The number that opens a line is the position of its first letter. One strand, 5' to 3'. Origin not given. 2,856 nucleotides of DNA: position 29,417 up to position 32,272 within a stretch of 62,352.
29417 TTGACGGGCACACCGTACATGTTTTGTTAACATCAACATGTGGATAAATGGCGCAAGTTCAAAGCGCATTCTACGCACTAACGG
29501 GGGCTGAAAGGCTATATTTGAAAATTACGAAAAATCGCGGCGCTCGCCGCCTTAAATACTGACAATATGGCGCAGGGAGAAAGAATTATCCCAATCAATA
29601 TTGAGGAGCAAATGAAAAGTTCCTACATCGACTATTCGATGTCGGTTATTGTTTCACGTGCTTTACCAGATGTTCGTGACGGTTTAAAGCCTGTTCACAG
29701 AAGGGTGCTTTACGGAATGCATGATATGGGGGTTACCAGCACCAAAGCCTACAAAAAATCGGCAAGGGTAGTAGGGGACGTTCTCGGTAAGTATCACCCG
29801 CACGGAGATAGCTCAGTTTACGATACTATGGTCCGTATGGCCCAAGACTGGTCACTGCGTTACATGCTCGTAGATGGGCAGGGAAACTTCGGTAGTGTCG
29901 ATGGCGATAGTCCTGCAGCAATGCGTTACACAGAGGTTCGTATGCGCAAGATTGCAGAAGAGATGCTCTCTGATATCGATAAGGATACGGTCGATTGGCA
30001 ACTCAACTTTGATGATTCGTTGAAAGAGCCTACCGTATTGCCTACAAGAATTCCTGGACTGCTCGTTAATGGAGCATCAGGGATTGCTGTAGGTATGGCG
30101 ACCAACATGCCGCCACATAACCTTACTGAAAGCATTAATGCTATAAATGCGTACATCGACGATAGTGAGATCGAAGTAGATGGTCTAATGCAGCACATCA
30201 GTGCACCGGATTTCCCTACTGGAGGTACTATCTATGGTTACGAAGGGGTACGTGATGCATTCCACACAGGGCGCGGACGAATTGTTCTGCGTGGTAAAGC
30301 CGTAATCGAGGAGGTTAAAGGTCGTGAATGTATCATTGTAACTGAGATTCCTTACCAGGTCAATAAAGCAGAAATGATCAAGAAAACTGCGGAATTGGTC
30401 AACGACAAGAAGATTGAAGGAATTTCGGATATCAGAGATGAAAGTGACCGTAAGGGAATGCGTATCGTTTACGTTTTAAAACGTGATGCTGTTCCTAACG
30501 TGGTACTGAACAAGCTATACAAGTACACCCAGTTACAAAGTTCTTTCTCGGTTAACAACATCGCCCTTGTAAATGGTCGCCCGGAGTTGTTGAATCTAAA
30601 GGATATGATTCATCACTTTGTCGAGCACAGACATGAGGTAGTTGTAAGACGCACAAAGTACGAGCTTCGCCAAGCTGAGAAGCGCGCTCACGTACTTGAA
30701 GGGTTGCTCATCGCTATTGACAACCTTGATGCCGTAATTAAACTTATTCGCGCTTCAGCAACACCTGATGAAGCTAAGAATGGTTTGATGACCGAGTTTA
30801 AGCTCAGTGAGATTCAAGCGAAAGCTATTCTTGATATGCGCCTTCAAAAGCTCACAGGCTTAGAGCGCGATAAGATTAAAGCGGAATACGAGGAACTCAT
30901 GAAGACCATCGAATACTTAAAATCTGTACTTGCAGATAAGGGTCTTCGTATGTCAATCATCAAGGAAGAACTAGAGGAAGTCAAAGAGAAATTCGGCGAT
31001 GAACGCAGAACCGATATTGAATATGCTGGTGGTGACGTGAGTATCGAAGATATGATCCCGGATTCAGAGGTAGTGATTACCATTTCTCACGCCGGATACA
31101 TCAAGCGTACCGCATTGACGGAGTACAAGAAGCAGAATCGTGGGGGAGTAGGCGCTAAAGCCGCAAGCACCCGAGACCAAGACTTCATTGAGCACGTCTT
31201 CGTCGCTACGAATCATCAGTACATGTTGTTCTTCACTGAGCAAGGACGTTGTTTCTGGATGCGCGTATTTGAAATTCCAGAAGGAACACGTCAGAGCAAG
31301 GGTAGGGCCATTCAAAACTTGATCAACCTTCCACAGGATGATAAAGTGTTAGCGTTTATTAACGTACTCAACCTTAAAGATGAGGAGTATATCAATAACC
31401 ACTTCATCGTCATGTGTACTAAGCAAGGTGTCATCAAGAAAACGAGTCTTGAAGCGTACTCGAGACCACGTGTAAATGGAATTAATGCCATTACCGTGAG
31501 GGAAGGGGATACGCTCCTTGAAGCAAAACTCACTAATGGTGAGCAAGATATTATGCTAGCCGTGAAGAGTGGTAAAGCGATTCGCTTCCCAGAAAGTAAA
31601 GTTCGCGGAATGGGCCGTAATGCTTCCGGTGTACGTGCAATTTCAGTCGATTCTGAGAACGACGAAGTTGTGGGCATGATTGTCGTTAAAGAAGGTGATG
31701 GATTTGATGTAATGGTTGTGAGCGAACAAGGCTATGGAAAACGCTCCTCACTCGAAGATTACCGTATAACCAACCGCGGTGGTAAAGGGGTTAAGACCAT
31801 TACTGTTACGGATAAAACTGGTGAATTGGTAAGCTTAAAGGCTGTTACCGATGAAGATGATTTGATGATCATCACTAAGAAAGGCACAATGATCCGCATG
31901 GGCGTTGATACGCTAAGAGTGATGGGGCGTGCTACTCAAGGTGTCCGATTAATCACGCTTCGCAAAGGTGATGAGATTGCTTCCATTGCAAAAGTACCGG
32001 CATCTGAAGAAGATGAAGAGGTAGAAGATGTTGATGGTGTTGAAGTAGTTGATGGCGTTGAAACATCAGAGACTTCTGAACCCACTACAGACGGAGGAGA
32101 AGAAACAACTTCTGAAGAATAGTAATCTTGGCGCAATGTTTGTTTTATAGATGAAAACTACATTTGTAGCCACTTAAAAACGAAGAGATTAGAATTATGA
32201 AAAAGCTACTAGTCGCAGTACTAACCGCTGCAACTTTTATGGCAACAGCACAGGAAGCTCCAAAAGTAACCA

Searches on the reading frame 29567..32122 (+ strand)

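Call 84: search_protein_families(library=pfam, proteins=[window:29567-32122:+], max_evalue=0.00001)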
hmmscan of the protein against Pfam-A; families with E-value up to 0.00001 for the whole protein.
window:29567-32122:+ (851 aa): 2 families
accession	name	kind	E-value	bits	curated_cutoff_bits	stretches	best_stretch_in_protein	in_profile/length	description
PF00521.26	DNA_topoisoIV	-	9.1e-171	568.9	31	1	31-469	1-431/432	DNA gyrase/topoisomerase IV, subunit A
PF03989.18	DNA_gyraseA_C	-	2.9e-67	222.3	27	5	764-810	1-47/48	DNA gyrase C-terminal domain, beta-propeller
